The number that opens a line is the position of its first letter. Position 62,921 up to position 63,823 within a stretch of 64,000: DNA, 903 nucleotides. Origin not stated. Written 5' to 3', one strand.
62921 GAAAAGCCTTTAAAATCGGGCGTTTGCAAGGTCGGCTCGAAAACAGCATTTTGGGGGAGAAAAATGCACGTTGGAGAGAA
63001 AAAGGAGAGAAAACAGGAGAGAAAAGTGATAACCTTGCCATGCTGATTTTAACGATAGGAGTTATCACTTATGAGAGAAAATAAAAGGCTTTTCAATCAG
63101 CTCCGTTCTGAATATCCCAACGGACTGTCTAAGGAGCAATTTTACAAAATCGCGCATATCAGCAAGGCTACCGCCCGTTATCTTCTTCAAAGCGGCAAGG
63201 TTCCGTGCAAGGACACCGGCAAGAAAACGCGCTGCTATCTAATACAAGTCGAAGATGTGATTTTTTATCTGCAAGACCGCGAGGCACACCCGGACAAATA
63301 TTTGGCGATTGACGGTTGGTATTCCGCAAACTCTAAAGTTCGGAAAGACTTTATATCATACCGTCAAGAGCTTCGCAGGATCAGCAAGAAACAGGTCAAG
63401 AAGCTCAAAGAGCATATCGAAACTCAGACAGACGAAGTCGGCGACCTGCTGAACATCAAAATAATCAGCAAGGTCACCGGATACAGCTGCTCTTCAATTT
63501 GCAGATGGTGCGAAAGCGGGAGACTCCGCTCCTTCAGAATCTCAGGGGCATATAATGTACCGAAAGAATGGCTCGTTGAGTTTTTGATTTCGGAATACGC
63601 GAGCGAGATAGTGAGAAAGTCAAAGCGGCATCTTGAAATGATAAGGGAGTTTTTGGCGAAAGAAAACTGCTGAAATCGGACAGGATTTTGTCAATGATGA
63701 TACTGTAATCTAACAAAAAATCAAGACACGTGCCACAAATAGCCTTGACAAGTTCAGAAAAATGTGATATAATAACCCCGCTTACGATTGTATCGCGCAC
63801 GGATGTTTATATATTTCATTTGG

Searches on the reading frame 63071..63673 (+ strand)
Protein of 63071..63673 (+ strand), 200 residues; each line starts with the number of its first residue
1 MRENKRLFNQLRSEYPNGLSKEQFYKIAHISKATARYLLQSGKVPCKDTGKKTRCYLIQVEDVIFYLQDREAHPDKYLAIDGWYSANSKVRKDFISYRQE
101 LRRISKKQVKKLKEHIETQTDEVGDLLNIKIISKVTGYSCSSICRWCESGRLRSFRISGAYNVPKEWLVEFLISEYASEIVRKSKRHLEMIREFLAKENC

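Call 9: search_protein_families(library=pfam, max_evalue=0.01, proteins=[window:63071-63673:+])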
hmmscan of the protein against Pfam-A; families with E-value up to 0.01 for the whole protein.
window:63071-63673:+ (200 aa): 1 family
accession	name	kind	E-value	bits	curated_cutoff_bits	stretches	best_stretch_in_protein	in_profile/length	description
PF12728.13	HTH_17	-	8.6e-07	29.6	27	0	26-69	9-49/51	Helix-turn-helix domain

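Call 55: find_encoding_contigs(protein=window:63071-63673:+, flank=10000, max_places=3)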
Protein window:63071-63673:+ (200 aa): 23 contigs read that carry it; 3 places shown.
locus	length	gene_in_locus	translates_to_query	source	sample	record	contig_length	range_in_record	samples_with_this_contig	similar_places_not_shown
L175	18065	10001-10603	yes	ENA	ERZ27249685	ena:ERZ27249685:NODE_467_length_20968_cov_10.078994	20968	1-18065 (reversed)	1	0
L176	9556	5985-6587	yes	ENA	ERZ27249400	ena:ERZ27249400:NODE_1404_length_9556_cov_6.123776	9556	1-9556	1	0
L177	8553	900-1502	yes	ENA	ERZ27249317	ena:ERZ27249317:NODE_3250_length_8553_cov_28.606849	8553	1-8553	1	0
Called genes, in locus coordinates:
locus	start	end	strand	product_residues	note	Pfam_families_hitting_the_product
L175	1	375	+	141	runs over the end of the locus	-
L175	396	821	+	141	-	-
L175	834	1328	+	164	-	-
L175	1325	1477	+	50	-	-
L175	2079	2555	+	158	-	PF03449:GreA_GreB_N, PF01272:GreA_GreB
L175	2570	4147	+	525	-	PF01336:tRNA_anti-codon, PF00152:tRNA-synt_2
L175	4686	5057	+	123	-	PF12957:DUF3846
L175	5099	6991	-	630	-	PF00176:SNF2-rel_dom, PF00270:DEAD, PF04851:ResIII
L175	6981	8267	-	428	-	PF00145:DNA_methylase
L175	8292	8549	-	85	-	PF13443:HTH_26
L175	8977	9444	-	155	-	-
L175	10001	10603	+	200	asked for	PF12728:HTH_17 (faint)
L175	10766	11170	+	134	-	-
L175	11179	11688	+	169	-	-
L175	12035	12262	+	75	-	-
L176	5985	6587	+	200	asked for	PF12728:HTH_17 (faint)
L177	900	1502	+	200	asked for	PF12728:HTH_17 (faint)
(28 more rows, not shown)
